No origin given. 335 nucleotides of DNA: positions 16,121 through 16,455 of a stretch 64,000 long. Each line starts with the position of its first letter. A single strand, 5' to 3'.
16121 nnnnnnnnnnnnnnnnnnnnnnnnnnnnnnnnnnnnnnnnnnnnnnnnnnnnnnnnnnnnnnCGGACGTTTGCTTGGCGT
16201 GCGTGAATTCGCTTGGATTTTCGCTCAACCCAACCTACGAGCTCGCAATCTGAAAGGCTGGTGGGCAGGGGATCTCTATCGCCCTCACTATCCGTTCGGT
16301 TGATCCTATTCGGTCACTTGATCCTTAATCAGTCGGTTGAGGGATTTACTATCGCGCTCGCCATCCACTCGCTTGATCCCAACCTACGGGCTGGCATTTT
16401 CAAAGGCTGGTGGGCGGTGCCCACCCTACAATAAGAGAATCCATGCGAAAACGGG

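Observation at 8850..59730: Pervasive family of short degenerate interspersed repeats filling most intergenic spaces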

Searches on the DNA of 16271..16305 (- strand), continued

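Call 92: search_with_rna_model(model_id=R1, sources=[L118, L119, L120, L121, L122, L123], max_evalue=0.1, filters=off)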
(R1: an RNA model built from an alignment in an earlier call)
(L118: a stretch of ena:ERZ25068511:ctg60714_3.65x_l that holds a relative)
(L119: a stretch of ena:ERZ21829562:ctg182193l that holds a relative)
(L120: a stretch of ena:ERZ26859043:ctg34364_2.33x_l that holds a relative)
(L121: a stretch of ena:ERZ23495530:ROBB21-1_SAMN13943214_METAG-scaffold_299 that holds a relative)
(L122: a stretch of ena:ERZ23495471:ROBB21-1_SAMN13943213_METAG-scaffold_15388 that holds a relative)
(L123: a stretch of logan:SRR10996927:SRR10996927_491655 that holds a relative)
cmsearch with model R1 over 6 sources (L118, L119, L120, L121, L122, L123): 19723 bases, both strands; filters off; matches with E-value up to 0.1: 0.
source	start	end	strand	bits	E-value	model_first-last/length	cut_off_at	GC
